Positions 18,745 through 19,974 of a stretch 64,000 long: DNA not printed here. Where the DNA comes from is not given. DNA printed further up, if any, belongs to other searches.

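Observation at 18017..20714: Tandem, translationally coupled triplet of PI3K/PI4K-like kinase-fold paralogs upstream of the rpsB operon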

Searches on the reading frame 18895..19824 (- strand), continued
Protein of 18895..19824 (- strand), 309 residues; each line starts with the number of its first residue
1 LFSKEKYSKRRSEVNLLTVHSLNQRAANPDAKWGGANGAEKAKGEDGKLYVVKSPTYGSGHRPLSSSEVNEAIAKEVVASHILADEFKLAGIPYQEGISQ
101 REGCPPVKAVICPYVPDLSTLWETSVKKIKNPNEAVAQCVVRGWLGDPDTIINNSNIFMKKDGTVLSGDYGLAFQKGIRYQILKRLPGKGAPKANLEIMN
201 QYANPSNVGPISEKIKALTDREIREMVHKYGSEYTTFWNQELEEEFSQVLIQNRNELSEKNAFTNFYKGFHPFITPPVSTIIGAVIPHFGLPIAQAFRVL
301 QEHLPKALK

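Call 53: search_solved_structures(query=A4, max_evalue=10, show_alignments=3)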
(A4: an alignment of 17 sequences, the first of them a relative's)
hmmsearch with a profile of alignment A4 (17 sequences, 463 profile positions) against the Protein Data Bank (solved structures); distinct sequences matched with E-value up to 10: 6.
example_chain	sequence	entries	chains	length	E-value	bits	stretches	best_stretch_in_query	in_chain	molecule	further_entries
9hae_B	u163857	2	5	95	0.031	16.7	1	375-433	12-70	DerF7_binder2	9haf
6z1p_AU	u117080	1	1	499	0.45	12.8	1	288-400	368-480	mL106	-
7unh_A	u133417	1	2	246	0.47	12.8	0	318-425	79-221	SP2 designed chlorophyll dimer protein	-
7uni_A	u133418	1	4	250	0.52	12.6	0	318-424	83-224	SP2-ZnPPaM designed chlorophyll dimer protein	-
6hsy_A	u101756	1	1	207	0.68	12.3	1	321-376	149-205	Toluene tolerance protein Ttg2D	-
9lp2_A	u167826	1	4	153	2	10.7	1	292-325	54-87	dAID23.4L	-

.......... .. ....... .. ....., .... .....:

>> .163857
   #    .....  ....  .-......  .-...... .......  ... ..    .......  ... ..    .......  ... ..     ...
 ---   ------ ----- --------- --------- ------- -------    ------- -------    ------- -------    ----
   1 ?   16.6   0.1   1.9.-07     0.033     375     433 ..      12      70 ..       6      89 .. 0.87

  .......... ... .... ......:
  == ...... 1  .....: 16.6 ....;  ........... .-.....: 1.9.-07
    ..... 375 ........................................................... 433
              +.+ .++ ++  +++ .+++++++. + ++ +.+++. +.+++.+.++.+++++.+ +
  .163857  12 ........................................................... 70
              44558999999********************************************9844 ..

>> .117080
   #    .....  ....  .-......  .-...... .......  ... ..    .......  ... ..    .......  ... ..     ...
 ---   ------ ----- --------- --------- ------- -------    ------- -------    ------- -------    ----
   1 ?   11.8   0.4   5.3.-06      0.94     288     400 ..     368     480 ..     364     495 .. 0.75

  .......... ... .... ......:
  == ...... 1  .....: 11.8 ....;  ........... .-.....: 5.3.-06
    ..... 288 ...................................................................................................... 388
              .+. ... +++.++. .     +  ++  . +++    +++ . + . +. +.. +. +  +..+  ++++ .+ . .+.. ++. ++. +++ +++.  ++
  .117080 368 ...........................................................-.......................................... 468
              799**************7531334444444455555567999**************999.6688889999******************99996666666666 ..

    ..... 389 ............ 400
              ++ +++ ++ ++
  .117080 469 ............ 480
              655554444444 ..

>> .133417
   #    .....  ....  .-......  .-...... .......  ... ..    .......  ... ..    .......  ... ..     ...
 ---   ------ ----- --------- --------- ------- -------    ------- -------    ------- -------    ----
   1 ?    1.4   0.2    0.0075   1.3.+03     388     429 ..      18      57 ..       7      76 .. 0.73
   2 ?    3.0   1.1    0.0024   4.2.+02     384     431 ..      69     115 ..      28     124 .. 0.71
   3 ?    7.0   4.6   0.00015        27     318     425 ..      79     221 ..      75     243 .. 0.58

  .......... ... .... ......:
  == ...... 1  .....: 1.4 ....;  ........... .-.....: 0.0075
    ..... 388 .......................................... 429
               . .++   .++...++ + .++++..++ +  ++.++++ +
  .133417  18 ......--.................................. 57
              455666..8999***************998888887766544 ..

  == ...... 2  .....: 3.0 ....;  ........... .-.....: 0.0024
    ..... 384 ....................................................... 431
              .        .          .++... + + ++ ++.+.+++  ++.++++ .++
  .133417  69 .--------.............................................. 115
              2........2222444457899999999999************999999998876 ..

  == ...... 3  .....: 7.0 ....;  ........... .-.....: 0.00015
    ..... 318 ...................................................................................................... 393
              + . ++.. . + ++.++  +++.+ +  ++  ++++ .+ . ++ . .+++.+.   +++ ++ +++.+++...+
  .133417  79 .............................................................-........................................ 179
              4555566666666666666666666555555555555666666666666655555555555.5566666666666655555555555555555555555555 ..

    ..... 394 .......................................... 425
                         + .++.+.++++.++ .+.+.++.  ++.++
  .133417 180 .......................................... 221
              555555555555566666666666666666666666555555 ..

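Call 54: search_dna_similar(query=window:18895-19785:-, collection=phages, mode=protein, max_evalue=1, max_rows=10)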
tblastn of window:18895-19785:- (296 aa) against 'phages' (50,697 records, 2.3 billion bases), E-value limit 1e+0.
No match.

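Call 55: find_encoding_contigs(protein=P0038, flank=10000, max_places=1)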
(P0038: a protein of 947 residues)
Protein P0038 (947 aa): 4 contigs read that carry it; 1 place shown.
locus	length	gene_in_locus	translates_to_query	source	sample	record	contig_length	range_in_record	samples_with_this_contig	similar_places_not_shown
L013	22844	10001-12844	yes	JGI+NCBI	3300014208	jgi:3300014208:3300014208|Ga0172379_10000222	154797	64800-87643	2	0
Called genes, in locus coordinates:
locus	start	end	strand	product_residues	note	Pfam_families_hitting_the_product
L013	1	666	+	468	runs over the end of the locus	PF02878:PGM_PMM_I, PF02879:PGM_PMM_II, PF02880:PGM_PMM_III, PF00408:PGM_PMM_IV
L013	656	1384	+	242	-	PF03740:PdxJ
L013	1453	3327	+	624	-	PF13522:GATase_6, PF13537:GATase_7, PF01380:SIS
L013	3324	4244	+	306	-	PF01256:Carb_kinase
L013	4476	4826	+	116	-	PF02367:TsaE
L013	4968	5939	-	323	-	PF00561:Abhydrolase_1, PF12146:Hydrolase_4 (weak), PF12697:Abhydrolase_6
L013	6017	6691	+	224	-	PF00072:Response_reg, PF23198:PDE8A_N (weak), PF00486:Trans_reg_C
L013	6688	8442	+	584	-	PF00989:PAS, PF08448:PAS_4, PF13188:PAS_8 (weak), PF00512:HisKA, PF13581:HATPase_c_2 (weak), PF02518:HATPase_c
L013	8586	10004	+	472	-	PF01663:Phosphodiest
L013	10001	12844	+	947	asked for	-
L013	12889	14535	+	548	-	PF00128:Alpha-amylase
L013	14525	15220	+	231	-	-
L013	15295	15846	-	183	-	-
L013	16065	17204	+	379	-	PF16930:Porin_5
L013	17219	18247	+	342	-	PF12849:PBP_like_2, PF01547:SBP_bac_1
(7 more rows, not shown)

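Call 58: find_related_loci(query=A5, collection=metagenome_contigs, flank=6000)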
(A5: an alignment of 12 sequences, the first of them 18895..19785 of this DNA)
Query A5 (296 aa) in metagenome_contigs; peptide patterns used: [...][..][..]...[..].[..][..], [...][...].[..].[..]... (x = any residue, [..] = any of these).
128 stretches matched a pattern, but none encodes a relative of the query by tblastn (E <= 1e-3).

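Call 59: find_related_loci(query=A2, collection=metagenome_contigs, flank=8000)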
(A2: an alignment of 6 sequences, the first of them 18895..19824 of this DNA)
Query A2 (309 aa) in metagenome_contigs; peptide patterns used: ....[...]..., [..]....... (x = any residue, [..] = any of these).
453 stretches matched a pattern, but none encodes a relative of the query by tblastn (E <= 1e-3).

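Call 68: find_homologous_proteins(query=P0028, max_evalue=0.001)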
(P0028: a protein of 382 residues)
Query P0028 (382 aa): 7 proteins with E <= 0.001 among 3274 candidates.
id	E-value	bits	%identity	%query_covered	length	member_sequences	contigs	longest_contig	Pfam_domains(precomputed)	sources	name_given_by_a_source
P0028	1.4e-252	855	100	100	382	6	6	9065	PF20613.5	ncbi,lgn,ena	-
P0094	8.7e-196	668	77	100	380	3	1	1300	PF20613.5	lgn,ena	-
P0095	3.5e-189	647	76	100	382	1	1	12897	-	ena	-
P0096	3.9e-89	317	44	94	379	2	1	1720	PF20613.5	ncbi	-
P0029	8.2e-87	310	41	92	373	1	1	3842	-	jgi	-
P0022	9.1e-77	277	41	84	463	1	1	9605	-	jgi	-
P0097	4.0e-75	271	40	85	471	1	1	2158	-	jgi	jgi:hypothetical protein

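Call 72: search_protein_families(library=ncbifam, proteins=[P0008, P0024, P0016, P0021, P0022, P0038, P0057], max_evalue=0.01)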
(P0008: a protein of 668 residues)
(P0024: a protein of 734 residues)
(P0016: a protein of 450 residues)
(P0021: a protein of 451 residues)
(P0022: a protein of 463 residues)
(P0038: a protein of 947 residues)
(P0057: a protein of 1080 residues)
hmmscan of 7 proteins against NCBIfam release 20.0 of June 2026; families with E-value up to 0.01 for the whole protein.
P0008 (668 aa): 8 families
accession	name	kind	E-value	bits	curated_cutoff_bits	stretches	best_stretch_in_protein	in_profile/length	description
NF004018.0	PRK05480.1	equivalog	4.1e-26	91.8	180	1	438-619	6-177/210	uridine kinase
TIGR00235.1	udk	equivalog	7.8e-26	91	220.3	1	439-620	7-178/207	uridine kinase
NF005655.0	PRK07429.1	subfamily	1.9e-12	47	236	1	439-604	9-161/326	phosphoribulokinase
NF006743.0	PRK09270.1-2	equivalog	6.8e-05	22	227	1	422-471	11-61/217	nucleoside/nucleotide kinase family protein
NF005115.0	PRK06547.1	equivalog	0.00062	19.2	173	1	427-470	4-47/172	hypothetical protein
NF006746.0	PRK09270.1-5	subfamily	0.0026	16.7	250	1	423-460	5-43/210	nucleoside/nucleotide kinase family protein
NF038308.1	RNA_repair_RtcR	equivalog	0.0046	15.8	650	1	420-468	186-234/530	RNA repair transcriptional activator RtcR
TIGR02868.1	CydC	equivalog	0.0097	14.6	329.05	0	407-461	333-384/530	thiol reductant ABC exporter subunit CydC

P0024 (734 aa): 2 families
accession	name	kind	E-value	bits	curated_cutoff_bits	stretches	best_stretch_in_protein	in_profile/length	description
TIGR01982.1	UbiB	equivalog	0.00033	19.4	487.55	1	575-618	261-304/436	2-polyprenylphenol 6-hydroxylase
NF050082.1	ATPase_MABP1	exception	0.00099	18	800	1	590-622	275-307/435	macrolide-binding ATPase MABP-1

P0016 (450 aa): 0 families

P0021 (451 aa): 0 families

P0022 (463 aa): 0 families

P0038 (947 aa): 0 families

P0057 (1080 aa): 0 families

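Call 73: find_encoding_contigs(protein=P0008, flank=6000, max_places=2)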
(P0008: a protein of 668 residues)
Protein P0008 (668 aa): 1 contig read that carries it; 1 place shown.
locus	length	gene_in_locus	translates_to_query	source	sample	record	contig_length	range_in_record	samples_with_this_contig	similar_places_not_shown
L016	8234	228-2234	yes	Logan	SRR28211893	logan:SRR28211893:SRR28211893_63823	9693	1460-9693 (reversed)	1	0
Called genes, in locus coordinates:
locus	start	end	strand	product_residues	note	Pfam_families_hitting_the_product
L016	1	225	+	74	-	?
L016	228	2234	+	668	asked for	PF00485:PRK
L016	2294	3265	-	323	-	PF01343:Peptidase_S49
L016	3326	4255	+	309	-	PF13740:ACT_6, PF00551:Formyl_trans_N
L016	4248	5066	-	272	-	-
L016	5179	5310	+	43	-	PF23458:DUF7130 (weak), PF21349:RUBY_RBDX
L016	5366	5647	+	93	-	PF00936:BMC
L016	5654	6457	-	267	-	PF07238:PilZ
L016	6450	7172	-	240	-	PF06778:Chlor_dismutase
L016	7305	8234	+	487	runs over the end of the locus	PF04185:Phosphoesterase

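Call 74: find_encoding_contigs(protein=P0024, flank=6000, max_places=2)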
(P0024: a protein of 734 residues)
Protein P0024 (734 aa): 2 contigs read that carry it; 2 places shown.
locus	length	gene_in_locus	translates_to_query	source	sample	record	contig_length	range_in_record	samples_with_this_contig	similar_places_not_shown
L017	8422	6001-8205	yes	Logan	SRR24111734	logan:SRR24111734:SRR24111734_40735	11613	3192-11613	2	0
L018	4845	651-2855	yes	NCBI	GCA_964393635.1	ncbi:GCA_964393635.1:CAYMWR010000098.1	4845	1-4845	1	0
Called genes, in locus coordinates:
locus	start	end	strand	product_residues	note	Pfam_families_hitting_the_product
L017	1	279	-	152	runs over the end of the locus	-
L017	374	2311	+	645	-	PF00989:PAS (weak), PF08448:PAS_4, PF13188:PAS_8 (weak), PF08448:PAS_4, PF00989:PAS, PF08448:PAS_4, PF08447:PAS_3, PF07568:HisKA_2, +7 more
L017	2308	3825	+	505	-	PF00072:Response_reg, PF00512:HisKA, PF02518:HATPase_c, PF00072:Response_reg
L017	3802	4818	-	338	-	PF06414:Zeta_toxin, PF13238:AAA_18 (weak), PF13671:AAA_33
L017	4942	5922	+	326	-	-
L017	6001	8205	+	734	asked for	PF01636:APH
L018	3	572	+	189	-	?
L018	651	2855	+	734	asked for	PF01636:APH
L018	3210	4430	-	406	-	PF01636:APH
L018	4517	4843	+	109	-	?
